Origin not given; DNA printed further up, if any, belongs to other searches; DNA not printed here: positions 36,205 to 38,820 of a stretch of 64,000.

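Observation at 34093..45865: Seven-gene translationally coupled uptake operon: giant SBP, two complete permease pairs, an NHL-propeller/Yip1 membrane protein and a 771-aa orphan ectoprotein, with no ATPase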

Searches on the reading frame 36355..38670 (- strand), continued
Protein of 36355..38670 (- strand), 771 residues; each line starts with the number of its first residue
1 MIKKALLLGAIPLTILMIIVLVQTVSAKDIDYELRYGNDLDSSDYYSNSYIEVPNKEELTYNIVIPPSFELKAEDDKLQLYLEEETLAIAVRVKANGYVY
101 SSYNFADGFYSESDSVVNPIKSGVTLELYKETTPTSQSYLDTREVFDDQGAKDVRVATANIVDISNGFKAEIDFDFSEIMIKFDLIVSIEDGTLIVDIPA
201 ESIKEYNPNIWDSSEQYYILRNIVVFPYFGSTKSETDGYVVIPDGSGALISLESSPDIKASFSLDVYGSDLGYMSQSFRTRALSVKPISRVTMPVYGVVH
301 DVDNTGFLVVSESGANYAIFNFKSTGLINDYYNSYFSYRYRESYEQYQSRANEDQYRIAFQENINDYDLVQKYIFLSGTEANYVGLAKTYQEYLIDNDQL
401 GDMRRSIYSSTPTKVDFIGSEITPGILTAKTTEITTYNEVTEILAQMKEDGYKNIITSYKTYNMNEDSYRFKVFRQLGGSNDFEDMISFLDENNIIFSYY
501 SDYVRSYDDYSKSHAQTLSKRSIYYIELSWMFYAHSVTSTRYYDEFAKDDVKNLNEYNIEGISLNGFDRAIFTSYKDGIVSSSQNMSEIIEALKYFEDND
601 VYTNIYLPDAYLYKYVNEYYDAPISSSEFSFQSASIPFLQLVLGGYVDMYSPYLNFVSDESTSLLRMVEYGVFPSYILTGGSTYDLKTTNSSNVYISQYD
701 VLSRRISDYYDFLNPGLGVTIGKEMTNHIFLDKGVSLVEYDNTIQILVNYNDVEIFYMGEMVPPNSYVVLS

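Call 16: find_related_loci(query=A1, collection=genome_contigs, flank=10000)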
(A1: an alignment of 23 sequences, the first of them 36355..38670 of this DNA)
Query A1 (771 aa) in genome_contigs; peptide patterns used: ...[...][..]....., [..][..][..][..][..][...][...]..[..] (x = any residue, [..] = any of these).
600 stretches matched a pattern (row limit reached: there are more); 579 encode a relative of the query (tblastn E <= 1e-3); the best 80 are kept; 79 distinct loci.
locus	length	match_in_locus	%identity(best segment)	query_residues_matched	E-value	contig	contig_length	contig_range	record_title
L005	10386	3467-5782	67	1-771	0e+0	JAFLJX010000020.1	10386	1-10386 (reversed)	MAG: Mycoplasmatota bacterium isolate MC-10 c_000000106488_1, whole genome shotgun sequence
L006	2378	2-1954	54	118-771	0e+0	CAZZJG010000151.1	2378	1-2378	MAG TPA_asm: uncultured Candidatus Izemoplasmatales bacterium isolate binchicken_co291_202 genome assembly, contig: NODE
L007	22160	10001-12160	50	48-770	0e+0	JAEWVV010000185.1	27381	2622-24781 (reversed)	MAG: Bacillota bacterium isolate OH_SDB_74 k127_1289876, whole genome shotgun sequence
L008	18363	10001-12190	41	37-769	1e-179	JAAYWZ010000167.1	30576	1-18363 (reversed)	MAG: Bacilli bacterium isolate AS01afH2WH_61 33732_AS01, whole genome shotgun sequence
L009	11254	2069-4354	40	1-770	3e-179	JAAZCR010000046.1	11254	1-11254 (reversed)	MAG: Bacilli bacterium isolate AS07pgkLD_206 26174_AS07, whole genome shotgun sequence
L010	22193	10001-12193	28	4-769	2e-83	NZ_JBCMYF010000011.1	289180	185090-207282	Metabacillus idriensis strain NRS-1149 NRS_1149_contig_0000011, whole genome shotgun sequence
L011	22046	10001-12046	28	68-770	7e-81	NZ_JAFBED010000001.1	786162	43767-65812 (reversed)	Sutcliffiella tianshenii strain DSM 25879 Ga0454044_01, whole genome shotgun sequence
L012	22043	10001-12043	30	69-769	2e-80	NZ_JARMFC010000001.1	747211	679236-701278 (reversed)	Fictibacillus nanhaiensis strain NRS-1152 NRS-1152_S1513_genome_contig_0000001, whole genome shotgun sequence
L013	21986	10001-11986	31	65-750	1e-79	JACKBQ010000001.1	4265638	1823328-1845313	MAG: Ardenticatenaceae bacterium isolate HK-STAS-CHLO-25 HK-STAS-CHLO-25_1, whole genome shotgun sequence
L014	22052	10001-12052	28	67-769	2e-79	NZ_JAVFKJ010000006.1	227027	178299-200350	Neobacillus sp. YIM B06451 Scaffold6, whole genome shotgun sequence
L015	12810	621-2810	28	14-770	7e-79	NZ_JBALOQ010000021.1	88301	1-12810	Bacillus sp. JJ1562 JJ-1562_contig_22, whole genome shotgun sequence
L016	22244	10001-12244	26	1-769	2e-78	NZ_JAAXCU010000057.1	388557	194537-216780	Bacillus sp. RO2 57, whole genome shotgun sequence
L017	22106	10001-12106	28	45-769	1e-78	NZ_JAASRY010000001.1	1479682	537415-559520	Thalassobacillus devorans strain CECT 7046 Ga0372397_01, whole genome shotgun sequence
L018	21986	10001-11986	29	68-752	4e-78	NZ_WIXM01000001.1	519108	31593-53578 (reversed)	Gracilibacillus sp. YIM 98692 Scaffold1, whole genome shotgun sequence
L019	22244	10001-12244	26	1-769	4e-77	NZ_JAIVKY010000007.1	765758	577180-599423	Sutcliffiella horikoshii strain KcN35-3 KcN35-3_ctg007, whole genome shotgun sequence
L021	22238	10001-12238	26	3-769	2e-76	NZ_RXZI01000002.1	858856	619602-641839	Sutcliffiella horikoshii strain biET1 yangfan_BH_50002, whole genome shotgun sequence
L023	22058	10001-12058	29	68-770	6e-76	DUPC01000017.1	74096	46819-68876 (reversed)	MAG TPA_asm: Acholeplasmataceae bacterium isolate AS08sgBPME_277 44807_AS08, whole genome shotgun sequence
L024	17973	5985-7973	29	65-751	4e-75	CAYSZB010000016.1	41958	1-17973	MAG TPA_asm: uncultured Anaerolineaceae bacterium isolate SRP192927_co7_625 genome assembly, contig: NODE_1310_length_41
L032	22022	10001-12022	29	64-762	2e-69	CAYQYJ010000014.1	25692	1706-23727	MAG TPA_asm: uncultured Ardenticatenaceae bacterium isolate SRP329715_co1_256 genome assembly, contig: NODE_2711_length_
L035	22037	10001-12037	27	63-769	5e-67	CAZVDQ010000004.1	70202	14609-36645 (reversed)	MAG TPA_asm: uncultured Mariniplasma sp. isolate binchicken_co181_473 genome assembly, contig: NODE_356_length_70202_cov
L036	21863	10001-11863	27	130-771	1e-66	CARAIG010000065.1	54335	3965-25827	MAG TPA_asm: uncultured Eubacteriales bacterium isolate MGBC159553 genome assembly, contig: MGBC159553.65, whole genome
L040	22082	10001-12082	28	40-751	4e-65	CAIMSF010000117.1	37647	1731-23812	uncultured bacterium isolate LaPlata-15m-b_bin-270 genome assembly, contig: bin-270:117/206, whole genome shotgun sequen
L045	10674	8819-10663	28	54-699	5e-64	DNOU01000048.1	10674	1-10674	MAG TPA_asm: Anaerolineaceae bacterium isolate UBA8906 contig_28551, whole genome shotgun sequence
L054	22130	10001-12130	27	69-770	5e-61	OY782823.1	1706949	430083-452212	MAG: Acholeplasmataceae bacterium isolate 45ae5b24-82d0-47e0-b430-a4ed073fe207 genome assembly, chromosome: 1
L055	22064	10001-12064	26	68-771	1e-60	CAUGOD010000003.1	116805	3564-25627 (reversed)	MAG TPA_asm: uncultured Oscillospiraceae bacterium isolate SRR16279974_bin.58_MetaWRAP_v1.3_MAG genome assembly, contig:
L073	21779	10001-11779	27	157-769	9e-55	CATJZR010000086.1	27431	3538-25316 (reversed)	MAG: uncultured Eubacteriales bacterium isolate iMGMC-975_1678881633 genome assembly, contig: MegahitA5_16041, whole gen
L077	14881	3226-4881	28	233-770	2e-54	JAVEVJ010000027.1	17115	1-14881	MAG: Acholeplasmataceae bacterium isolate BF4_119 NODE_10245_length_17115_cov_9.024076_Biofilm4, whole genome shotgun se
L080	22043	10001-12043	28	75-771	3e-53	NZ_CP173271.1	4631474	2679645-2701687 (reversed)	Sporosarcina sp. ANT_H38 chromosome, complete genome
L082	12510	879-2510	28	238-771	9e-53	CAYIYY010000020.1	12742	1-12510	MAG TPA_asm: uncultured Candidatus Izemoplasmatales bacterium isolate ERP122455_co1_48 genome assembly, contig: NODE_119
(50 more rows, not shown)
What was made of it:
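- Invariance: genome_contigs holds at least 579 DUF5696-encoding stretches; 79 loci were fetched from Bacilli, Mycoplasmatota, Erysipelotrichia, Clostridia and Chloroflexota (call 16).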

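Call 22: search_solved_structures(query=A1, max_evalue=1)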
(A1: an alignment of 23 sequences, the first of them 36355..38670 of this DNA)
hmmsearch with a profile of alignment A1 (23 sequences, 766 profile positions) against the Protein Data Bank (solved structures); distinct sequences matched with E-value up to 1: 5.
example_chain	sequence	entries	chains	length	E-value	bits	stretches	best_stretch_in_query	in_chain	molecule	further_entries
6een_D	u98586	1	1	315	0.001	20.5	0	415-458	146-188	Designer Pentatricopeptide Protein dPPR10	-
4qqf_D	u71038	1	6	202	0.021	16.1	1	596-630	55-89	Mitochondrial import inner membrane translocase subunit TIM50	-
3qle_A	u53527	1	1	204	0.022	16.1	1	596-630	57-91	Tim50p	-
3ptw_A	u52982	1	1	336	0.1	13.8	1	367-442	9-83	Malonyl CoA-acyl carrier protein transacylase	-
3zh9_B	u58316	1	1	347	0.39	11.9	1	474-615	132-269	DELTA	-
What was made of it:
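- On Glycoside hydrolase family 129/101 (GH-D-like retaining alpha-glycosidases): No PDB sequence hit for the profile (call 22).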

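Call 29: search_protein_families(library=pfam, proteins=[L045:459-1970:+, L024:9838-11283:+, L014:17753-18781:-, L015:5950-8373:+, L021:14252-16411:+, L073:33-1238:+, L009:6094-7779:+, L021:16709-20053:+, L036:16755-17882:+, L035:80-1345:+], max_evalue=0.001)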
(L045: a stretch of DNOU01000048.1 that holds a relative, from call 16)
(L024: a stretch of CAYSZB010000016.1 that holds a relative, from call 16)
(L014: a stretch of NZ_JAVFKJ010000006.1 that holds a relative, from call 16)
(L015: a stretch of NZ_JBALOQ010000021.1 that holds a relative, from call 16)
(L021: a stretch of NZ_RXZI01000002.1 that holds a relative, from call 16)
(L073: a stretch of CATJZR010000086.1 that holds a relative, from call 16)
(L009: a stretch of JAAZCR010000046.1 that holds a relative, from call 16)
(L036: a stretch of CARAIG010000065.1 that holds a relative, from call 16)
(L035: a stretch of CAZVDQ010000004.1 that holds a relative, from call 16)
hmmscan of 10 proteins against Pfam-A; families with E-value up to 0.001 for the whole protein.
L045:459-1970:+ (503 aa): 0 families

L024:9838-11283:+ (481 aa): 1 family
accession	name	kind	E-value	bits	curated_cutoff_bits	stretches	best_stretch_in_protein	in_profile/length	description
PF10091.15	Glycoamylase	-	3.8e-61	206.8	27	1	252-465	3-220/221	Putative glucoamylase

L014:17753-18781:- (342 aa): 5 families
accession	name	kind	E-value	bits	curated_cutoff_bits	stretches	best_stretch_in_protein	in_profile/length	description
PF13377.12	Peripla_BP_3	-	1.6e-20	74.3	26.5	1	179-337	2-167/167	Periplasmic binding protein-like domain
PF00356.27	LacI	-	1.2e-19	70.3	27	1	20-65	1-46/46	Bacterial regulatory proteins, lacI family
PF13407.12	Peripla_BP_4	-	4.4e-10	40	35.1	1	145-318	77-257/258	Periplasmic binding protein domain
PF00532.27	Peripla_BP_1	-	1.8e-07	31.3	22.2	1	78-331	3-277/281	Periplasmic binding proteins and sugar binding domain of LacI family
PF04967.18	HTH_10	-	0.00071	19.8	23.1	0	19-41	24-46/53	HTH DNA binding domain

L015:5950-8373:+ (807 aa): 3 families
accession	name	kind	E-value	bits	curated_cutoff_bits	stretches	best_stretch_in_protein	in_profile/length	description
PF01301.25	Glyco_hydro_35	-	1.1e-45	157.1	27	1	8-203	1-175/319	Glycosyl hydrolases family 35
PF22369.2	GLMA_2nd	-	3.4e-25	88.8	27.7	1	473-580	3-111/138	GLMA-like, second domain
PF02449.21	Glyco_hydro_42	-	5.1e-22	79.2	21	1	29-383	8-337/376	Beta-galactosidase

L021:14252-16411:+ (719 aa): 4 families
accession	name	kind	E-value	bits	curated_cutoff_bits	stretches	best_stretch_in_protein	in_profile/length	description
PF00933.27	Glyco_hydro_3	-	3.6e-74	250.5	27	1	13-331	1-316/316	Glycosyl hydrolase family 3 N terminal domain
PF01915.27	Glyco_hydro_3_C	-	1.7e-51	175.5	31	1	372-601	2-200/200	Glycosyl hydrolase family 3 C-terminal domain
PF14310.12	Fn3-like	-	4.4e-21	75.2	25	1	638-707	1-71/71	Fibronectin type III-like domain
PF07705.17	CARDB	-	0.00016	22.3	22.7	1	610-696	9-85/101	CARDB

L073:33-1238:+ (401 aa): 2 families
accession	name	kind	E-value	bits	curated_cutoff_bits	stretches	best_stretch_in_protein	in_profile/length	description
PF17167.11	Glyco_hydro_94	-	1.3e-89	301.2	27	1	22-331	115-420/420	Glycosyl hydrolase 94 superfamily, catalytic domain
PF03633.20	Glyco_hydro_65C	-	1.1e-07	31.9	22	1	336-382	5-51/62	Glycosyl hydrolase family 65, C-terminal domain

L009:6094-7779:+ (561 aa): 5 families
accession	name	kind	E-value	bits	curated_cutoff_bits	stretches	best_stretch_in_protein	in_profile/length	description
PF00128.31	Alpha-amylase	-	4.7e-166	553.9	22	1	35-478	1-441/446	Alpha amylase, catalytic domain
PF11941.14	DUF3459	-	5.2e-05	24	22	1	467-554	2-89/90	Domain of unknown function (DUF3459)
PF09178.16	MGTA_C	-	0.00054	20.5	27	0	489-521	4-35/50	4-alpha-glucanotransferase, C-terminal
PF14701.12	hDGE_amylase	-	0.00065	19.4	27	0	57-136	26-113/439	Glycogen debranching enzyme, glucanotransferase domain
PF16657.11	Malt_amylase_C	-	0.00068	20.1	27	0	486-526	1-41/75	Maltogenic Amylase, C-terminal domain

L021:16709-20053:+ (1114 aa): 5 families
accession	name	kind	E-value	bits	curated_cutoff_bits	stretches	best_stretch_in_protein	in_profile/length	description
PF21250.3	SOGP_2nd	-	1.5e-118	395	27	1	307-555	1-249/249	Glycoside phosphorylase supersandwich domain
PF21958.2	SOGP_N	-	3.3e-108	360.8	27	1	20-243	1-225/225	SOGP N-terminal domain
PF21270.2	SOGP_4th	-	2.8e-18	66.4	27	1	1026-1113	1-90/90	Glycoside phosphorylase C-terminal domain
PF17167.11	Glyco_hydro_94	-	1.7e-14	53.8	27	1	686-974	118-381/420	Glycosyl hydrolase 94 superfamily, catalytic domain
PF06202.20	GDE_C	-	8.7e-07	28.6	21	1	617-944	16-313/367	Amylo-alpha-1,6-glucosidase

L036:16755-17882:+ (375 aa): 6 families
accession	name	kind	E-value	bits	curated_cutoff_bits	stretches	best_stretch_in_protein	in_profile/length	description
PF00005.33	ABC_tran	-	2.8e-33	115.8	25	1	22-162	3-136/137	ABC transporter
PF08402.16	TOBE_2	-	1.5e-08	35.1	21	1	285-364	1-76/76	TOBE domain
PF17912.7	OB_MalK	-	1.1e-07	33.1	27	1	236-292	1-53/53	MalK OB fold domain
PF13304.12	AAA_21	-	1.6e-06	28.9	27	0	32-75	1-56/304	AAA domain, putative AbiEii toxin, Type IV TA system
PF02463.25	SMC_N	-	1.3e-05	25.1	40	1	29-210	23-216/220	RecF/RecN/SMC N terminal domain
PF03215.21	Rad17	-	0.00023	21.6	23.8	1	18-97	32-112/186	Rad17 P-loop domain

L035:80-1345:+ (421 aa): 0 families

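Call 30: predict_structure(alignment_id=A1)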
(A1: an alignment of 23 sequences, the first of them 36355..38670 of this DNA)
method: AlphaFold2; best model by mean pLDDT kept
length: 771 residues; sequences in the alignment: 23
mean_pLDDT: 84.3   pTM: 0.87
mean pLDDT of the five models: 84.3, 82.9, 82.8, 80.0, 76.0
residues with pLDDT >= 90: 392; 70-90: 269; 50-70: 73; < 50: 37
segments of 3 or more residues with pLDDT < 50: 23-47, 277-288
pLDDT, mean of each block of 10 residues (from residue 1): 55 67 40 28 45 73 93 98 96 95 80 82 92 87 86 92 97 92 98 96 90 74 95 89 81 80 85 58 41 92 94 93 82 93 75 66 89 95 95 93 84 95 79 93 96 95 88 93 97 95 82 80 73 79 93 95 83 80 90 94 92 92 70 83 92 80 90 93 76 77 91 93 90 89 91 88 92 69
secondary structure, 60 per line:
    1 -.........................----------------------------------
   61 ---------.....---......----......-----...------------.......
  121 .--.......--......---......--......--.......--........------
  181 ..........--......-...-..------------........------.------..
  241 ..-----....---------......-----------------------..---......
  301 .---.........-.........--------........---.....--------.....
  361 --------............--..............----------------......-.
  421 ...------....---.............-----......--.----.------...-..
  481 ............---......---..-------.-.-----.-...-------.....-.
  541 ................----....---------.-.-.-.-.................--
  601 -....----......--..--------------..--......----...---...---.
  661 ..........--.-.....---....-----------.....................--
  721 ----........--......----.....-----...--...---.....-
elements in order (helices of 4 or more, strands of 3 or more residues): H2-26 E70-74 E78-83 E88-93 E99-101 H114-121 E124-130 E133-138 E142-147 E150-155 E158-164 E167-174 E181-190 E193-198 E218-225 E239-242 E248-251 E261-266 E295-301 E305-313 E318-323 E332-339 E343-347 E356-360 E369-377 H383-396 E413-418 E420-423 E430-433 H437-449 E455-460 H479-492 E496-501 E524-526 E534-538 H540-556 E561-564 H582-598 E602-605 H610-615 H638-643 E648-650 H660-670 E675-679 H683-686 H699-718 E725-732 E735-740 E745-749 E755-757 E760-762 E766-770
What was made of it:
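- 36355..38670 (-): 771-aa DUF5696 ectoprotein: N-terminal TM anchor (5-23), beta-sandwich (70-377) with invariant P243-D244-G245-x-G247, (beta/alpha)8 barrel (~410-690), C-terminal beta-sandwich (725-770). GH129/GH101-like fold. AF2 model pLDDT 84.3, pTM 0.87 (call 30).
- On Glycoside hydrolase family 129/101 (GH-D-like retaining alpha-glycosidases): AF2 model pLDDT 84, pTM 0.87 (call 30).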
